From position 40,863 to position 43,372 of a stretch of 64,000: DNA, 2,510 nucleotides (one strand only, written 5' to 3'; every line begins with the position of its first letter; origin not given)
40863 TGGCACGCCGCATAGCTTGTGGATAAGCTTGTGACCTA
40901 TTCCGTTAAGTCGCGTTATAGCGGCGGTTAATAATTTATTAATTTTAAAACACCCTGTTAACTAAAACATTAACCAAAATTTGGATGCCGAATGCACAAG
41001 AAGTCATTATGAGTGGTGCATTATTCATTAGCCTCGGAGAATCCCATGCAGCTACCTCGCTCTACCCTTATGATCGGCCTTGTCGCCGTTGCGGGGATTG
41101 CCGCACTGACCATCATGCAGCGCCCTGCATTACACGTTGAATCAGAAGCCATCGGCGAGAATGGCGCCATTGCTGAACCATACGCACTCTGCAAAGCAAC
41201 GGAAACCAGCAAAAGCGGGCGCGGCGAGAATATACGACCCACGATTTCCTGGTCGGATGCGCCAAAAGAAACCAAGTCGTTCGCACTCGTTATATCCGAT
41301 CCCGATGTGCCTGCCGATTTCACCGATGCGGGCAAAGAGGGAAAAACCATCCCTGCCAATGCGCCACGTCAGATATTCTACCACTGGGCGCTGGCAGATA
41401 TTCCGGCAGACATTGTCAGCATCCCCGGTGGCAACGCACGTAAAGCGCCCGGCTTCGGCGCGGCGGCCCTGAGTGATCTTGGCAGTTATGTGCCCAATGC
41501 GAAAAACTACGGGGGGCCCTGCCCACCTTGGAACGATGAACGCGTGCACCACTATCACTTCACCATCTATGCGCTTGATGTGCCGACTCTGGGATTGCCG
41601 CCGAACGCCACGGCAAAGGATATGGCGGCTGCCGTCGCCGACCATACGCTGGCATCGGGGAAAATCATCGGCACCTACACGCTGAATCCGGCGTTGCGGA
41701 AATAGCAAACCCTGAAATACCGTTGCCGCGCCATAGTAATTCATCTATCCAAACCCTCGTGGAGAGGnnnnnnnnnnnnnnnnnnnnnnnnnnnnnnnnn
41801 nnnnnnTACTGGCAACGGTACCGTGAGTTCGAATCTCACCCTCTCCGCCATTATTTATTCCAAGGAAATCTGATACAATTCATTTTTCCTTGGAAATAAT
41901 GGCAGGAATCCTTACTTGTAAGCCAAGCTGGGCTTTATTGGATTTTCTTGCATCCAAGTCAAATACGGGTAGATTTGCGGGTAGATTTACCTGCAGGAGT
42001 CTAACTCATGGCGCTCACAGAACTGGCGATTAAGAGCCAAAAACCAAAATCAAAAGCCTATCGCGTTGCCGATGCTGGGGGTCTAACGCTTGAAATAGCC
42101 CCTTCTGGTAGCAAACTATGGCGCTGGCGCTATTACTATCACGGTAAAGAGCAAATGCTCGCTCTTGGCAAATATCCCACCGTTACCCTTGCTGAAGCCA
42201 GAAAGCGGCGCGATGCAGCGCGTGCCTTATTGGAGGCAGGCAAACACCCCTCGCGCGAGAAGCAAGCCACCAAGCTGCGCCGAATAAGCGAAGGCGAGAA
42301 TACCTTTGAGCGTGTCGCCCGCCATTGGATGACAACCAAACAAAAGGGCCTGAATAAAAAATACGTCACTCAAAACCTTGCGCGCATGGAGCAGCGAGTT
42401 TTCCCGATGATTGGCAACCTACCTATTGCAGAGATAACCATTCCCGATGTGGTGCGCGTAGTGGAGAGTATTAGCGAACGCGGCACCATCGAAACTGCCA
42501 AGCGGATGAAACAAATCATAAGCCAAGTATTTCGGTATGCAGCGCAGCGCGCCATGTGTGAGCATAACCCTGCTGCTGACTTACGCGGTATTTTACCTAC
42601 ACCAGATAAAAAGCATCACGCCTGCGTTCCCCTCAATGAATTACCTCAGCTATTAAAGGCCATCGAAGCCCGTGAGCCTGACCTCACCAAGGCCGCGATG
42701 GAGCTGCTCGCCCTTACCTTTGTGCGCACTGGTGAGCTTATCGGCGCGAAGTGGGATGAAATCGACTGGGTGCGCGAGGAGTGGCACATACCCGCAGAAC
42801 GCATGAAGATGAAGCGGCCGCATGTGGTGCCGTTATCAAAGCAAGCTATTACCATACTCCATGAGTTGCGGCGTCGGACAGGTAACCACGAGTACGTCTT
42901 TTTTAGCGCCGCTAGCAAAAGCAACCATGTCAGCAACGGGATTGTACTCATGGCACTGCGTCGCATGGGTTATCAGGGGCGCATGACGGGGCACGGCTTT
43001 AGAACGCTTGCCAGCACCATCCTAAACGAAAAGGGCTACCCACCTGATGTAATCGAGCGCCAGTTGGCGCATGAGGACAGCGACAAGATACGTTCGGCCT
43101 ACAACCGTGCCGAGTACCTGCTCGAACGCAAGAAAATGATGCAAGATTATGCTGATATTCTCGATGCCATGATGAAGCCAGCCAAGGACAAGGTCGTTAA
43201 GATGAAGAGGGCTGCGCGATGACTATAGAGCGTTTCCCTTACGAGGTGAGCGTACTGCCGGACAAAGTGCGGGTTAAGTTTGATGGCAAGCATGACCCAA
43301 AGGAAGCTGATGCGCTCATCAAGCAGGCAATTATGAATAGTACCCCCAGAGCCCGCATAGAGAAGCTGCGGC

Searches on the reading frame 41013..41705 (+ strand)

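Call 6: search_protein_families(library=pfam, proteins=[window:41013-41705:+], max_evalue=0.001)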
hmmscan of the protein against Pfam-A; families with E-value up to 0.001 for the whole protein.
window:41013-41705:+ (230 aa): 1 family
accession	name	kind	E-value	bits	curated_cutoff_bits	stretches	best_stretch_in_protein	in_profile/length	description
PF01161.25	PBP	-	3.4e-34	118.5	24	1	69-222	8-135/135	Phosphatidylethanolamine-binding protein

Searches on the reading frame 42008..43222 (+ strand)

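Call 6: search_protein_families(library=pfam, proteins=[window:42008-43222:+], max_evalue=0.001)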
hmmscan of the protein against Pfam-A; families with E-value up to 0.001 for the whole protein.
window:42008-43222:+ (404 aa): 3 families
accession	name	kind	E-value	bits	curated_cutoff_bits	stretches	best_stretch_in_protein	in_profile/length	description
PF22022.2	Phage_int_M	-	4e-32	110.7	27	1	100-194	1-95/96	Phage integrase central domain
PF00589.27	Phage_integrase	-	4.3e-27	95.4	27.1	1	210-369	6-169/172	Phage integrase family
PF13356.12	Arm-DNA-bind_3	-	2.6e-25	88.8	27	1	3-87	1-82/83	Arm DNA-binding domain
